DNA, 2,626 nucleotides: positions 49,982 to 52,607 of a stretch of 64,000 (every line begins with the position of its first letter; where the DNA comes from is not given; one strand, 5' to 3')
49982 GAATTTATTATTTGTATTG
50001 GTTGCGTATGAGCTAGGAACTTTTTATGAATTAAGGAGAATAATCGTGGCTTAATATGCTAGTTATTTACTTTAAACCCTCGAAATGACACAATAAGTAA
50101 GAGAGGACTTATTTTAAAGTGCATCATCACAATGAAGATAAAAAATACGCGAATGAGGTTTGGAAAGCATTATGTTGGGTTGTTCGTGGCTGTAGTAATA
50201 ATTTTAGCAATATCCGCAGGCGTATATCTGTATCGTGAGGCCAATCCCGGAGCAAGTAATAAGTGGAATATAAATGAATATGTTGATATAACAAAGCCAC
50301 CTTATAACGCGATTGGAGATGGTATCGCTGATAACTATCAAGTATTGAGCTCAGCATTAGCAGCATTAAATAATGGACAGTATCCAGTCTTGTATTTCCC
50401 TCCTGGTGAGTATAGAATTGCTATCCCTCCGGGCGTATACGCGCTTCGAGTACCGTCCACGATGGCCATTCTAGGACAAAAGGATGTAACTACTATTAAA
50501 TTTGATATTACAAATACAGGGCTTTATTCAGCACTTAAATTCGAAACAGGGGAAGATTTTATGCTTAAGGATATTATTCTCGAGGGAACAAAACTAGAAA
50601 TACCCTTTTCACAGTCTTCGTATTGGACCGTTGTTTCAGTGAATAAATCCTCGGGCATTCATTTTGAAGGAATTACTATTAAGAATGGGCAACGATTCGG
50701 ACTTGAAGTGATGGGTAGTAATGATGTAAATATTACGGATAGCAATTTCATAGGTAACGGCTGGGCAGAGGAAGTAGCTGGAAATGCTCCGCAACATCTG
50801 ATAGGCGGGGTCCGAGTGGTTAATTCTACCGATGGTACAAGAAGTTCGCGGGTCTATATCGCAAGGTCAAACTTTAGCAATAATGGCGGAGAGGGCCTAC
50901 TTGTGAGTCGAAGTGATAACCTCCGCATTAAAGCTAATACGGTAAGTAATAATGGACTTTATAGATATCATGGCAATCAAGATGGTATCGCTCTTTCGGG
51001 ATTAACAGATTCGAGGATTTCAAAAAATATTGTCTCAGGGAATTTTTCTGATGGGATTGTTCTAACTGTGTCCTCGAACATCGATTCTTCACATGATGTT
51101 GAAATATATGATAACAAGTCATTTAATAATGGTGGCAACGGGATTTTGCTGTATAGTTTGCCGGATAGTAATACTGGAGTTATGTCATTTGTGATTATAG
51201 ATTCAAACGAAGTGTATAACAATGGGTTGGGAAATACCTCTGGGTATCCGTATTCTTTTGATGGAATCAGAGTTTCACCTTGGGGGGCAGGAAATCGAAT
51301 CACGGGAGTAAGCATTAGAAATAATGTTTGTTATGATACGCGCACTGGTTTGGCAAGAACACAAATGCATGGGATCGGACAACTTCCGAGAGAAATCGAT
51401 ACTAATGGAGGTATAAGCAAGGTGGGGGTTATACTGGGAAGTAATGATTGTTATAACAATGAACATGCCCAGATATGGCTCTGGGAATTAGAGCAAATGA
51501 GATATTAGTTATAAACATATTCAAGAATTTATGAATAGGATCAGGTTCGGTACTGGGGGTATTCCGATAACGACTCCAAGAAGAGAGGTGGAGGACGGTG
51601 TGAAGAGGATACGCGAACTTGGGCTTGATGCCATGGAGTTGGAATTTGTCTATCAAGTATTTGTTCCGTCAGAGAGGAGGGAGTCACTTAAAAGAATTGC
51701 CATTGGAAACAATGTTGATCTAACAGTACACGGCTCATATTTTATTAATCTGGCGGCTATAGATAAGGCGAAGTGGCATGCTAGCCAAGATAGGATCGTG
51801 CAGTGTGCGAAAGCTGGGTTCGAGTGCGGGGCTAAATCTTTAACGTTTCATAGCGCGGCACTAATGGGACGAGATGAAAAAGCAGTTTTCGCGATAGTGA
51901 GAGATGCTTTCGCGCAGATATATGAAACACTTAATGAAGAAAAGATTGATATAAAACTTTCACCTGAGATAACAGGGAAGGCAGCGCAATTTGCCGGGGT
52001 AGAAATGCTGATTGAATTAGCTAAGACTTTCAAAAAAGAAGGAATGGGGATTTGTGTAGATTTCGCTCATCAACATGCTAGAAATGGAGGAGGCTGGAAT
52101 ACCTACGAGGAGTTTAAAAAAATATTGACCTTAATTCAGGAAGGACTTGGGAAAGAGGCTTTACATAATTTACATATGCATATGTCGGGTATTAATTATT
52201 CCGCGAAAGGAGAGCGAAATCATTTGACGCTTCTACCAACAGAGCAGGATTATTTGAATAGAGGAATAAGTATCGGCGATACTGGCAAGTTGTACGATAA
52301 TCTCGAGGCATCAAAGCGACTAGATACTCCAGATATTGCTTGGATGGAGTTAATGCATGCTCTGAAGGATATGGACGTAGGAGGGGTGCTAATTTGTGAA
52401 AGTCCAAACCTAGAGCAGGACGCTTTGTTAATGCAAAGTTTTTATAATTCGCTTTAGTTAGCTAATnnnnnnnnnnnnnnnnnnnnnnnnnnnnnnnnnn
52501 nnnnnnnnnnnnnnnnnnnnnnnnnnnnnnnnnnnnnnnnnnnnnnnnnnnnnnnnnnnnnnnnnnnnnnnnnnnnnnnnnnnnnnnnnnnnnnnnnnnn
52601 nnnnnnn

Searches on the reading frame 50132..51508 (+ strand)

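Call 15: search_protein_families(library=pfam, proteins=[window:50132-51508:+], max_evalue=0.001)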
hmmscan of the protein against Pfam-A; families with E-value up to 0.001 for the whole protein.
window:50132-51508:+ (458 aa): 3 families
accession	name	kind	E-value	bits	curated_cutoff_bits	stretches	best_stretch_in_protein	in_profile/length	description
PF13229.12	Beta_helix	-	1.4e-14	54.5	25.9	1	238-391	31-154/158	Right handed beta helix region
PF05048.19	NosD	-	3.8e-09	36.7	23.6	2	168-275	41-150/212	Periplasmic copper-binding protein (NosD)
PF08480.16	Disaggr_assoc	-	0.00029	21.2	22.6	0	260-315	31-86/194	Disaggregatase related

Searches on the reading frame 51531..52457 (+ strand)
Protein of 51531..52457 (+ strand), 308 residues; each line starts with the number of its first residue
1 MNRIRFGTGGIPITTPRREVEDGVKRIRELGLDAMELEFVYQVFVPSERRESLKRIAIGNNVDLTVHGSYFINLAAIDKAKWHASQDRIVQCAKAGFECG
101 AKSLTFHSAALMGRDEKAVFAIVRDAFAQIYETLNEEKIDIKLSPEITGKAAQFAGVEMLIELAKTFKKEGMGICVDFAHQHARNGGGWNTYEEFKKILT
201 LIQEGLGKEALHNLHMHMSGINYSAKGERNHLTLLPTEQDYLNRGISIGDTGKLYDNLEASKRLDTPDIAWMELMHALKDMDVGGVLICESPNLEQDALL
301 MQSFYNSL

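Call 15: search_protein_families(library=pfam, proteins=[window:51531-52457:+], max_evalue=0.001)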
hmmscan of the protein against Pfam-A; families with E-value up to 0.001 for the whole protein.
window:51531-52457:+ (308 aa): 1 family
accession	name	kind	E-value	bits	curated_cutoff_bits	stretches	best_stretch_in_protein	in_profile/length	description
PF01261.30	AP_endonuc_2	-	8.3e-23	81.8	31.1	1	25-295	2-236/249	Xylose isomerase-like TIM barrel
